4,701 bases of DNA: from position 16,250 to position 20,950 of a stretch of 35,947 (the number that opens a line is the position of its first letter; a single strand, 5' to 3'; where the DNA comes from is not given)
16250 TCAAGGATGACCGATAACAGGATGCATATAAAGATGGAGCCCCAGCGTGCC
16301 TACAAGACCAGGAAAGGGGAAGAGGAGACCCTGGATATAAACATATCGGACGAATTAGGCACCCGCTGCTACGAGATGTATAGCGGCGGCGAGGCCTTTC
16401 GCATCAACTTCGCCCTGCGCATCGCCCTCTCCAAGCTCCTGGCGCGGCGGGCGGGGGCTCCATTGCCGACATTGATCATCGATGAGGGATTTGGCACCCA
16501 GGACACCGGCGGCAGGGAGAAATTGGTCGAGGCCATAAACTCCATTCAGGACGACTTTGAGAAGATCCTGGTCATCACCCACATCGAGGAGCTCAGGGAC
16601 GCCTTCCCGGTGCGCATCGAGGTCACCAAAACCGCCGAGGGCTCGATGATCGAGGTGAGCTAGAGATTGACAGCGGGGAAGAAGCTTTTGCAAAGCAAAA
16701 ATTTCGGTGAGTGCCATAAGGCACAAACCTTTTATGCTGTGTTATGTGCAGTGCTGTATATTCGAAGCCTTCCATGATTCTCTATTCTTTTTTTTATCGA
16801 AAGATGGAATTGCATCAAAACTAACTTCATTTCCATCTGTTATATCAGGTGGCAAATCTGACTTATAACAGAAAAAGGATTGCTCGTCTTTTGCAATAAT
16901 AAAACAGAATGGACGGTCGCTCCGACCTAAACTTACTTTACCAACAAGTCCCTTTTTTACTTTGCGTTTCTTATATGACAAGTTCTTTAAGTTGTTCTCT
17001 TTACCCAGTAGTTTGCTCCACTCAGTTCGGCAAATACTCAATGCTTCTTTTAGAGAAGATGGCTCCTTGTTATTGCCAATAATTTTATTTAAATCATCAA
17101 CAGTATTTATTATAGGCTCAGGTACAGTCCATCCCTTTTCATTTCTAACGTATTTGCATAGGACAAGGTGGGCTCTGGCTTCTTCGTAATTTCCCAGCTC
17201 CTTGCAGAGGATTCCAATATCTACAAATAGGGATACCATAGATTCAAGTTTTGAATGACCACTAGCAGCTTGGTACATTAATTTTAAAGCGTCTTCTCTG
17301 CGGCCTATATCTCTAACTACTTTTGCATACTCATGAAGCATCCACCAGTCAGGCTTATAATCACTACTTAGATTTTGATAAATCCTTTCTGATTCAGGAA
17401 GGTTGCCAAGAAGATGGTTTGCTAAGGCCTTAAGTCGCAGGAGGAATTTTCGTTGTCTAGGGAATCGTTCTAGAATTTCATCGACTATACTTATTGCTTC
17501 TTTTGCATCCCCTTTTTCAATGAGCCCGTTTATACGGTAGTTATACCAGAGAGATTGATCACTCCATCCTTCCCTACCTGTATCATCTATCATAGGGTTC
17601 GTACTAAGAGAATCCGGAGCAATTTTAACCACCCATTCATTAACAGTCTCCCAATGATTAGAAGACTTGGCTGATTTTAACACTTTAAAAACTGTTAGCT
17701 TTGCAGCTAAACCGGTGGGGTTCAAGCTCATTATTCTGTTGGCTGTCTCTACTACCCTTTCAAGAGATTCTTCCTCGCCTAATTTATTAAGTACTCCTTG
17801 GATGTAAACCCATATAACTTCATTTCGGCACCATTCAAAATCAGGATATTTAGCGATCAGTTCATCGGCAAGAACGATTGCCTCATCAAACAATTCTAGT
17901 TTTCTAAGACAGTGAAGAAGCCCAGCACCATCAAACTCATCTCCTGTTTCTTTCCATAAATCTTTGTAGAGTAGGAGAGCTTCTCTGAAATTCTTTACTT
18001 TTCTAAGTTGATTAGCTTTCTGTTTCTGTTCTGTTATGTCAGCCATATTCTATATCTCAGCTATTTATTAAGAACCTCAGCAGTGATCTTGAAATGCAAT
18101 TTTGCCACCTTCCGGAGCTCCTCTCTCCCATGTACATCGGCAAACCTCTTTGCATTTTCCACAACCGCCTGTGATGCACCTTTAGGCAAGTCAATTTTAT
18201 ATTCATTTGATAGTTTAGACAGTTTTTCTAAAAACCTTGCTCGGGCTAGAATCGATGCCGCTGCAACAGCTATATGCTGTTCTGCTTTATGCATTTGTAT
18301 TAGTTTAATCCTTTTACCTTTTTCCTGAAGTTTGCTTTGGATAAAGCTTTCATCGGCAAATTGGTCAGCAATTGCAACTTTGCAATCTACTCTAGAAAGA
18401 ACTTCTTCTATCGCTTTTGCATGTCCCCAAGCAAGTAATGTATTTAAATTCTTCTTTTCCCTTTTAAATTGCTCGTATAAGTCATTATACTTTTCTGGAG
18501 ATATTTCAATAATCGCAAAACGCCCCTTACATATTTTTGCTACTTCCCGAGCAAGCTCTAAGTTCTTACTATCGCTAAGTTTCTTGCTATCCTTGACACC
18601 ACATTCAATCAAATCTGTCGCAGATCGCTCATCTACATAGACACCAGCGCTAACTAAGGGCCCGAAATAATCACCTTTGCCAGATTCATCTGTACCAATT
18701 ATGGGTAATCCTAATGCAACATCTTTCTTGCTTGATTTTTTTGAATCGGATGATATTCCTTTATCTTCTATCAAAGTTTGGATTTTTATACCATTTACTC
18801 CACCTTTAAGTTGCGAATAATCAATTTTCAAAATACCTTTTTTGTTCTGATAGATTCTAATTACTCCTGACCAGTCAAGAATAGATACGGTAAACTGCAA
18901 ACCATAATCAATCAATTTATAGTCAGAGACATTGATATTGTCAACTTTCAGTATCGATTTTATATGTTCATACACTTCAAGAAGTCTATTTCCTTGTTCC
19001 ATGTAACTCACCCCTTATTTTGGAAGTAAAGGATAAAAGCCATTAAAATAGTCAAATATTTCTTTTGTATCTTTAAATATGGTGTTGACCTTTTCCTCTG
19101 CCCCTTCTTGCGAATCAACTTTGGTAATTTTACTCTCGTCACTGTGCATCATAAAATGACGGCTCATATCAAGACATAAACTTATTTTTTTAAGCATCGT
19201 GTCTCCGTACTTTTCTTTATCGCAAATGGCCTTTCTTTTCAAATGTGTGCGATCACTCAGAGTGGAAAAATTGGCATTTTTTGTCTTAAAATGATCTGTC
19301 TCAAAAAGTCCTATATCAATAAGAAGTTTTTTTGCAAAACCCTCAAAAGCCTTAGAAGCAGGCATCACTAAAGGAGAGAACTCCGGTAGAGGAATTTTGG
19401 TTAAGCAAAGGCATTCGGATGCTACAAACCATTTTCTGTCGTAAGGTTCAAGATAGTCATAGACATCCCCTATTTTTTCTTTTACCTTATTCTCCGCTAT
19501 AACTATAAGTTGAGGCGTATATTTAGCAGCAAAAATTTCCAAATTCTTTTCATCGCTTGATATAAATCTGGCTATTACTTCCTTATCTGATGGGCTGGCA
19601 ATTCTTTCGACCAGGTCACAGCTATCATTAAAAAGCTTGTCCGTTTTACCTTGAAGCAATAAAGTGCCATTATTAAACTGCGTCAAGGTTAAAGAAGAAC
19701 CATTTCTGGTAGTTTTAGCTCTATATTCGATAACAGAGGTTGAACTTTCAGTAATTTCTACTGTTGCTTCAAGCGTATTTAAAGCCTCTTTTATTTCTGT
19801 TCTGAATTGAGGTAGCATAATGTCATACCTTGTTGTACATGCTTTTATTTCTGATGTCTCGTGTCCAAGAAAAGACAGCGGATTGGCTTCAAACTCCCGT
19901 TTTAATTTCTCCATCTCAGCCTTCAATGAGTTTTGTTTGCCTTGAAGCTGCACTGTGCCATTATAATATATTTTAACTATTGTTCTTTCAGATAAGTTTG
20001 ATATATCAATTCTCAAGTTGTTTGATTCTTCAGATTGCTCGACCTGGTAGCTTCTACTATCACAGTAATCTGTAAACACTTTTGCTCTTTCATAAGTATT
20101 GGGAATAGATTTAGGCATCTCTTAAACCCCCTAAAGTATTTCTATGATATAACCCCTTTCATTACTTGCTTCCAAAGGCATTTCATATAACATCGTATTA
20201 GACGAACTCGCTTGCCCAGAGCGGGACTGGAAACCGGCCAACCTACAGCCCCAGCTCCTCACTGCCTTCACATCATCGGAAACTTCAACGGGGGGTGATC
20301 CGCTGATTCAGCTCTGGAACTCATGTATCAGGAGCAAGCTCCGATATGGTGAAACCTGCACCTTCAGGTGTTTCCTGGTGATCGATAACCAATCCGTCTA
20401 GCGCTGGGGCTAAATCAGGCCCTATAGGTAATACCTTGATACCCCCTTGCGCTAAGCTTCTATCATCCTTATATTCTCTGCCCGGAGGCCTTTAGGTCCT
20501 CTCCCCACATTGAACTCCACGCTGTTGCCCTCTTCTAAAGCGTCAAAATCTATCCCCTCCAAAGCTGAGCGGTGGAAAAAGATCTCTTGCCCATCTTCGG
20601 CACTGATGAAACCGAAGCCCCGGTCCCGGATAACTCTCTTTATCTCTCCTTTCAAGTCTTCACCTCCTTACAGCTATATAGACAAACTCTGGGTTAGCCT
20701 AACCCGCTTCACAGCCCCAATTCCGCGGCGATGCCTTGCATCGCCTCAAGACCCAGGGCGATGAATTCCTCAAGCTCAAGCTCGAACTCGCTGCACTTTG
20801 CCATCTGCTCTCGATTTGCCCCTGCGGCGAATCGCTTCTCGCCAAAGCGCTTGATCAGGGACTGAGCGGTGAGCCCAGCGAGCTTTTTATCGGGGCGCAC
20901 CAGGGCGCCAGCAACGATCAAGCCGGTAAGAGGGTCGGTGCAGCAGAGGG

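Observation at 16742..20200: AT-rich three-gene island (RnlA-like HEPN RNase, RNase HIII, TPR/cold-shock-domain protein): candidate undescribed toxin or abortive-infection module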

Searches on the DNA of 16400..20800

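Call 96: search_rna_families(source=window, start=16400, end=20800, threshold=evalue, max_evalue=1)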
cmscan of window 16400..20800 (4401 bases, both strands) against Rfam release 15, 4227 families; matches with E-value up to 1: 0.
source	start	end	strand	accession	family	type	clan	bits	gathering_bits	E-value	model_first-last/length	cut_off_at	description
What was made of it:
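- Tried and rejected: Rfam gave no hit (call 96).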
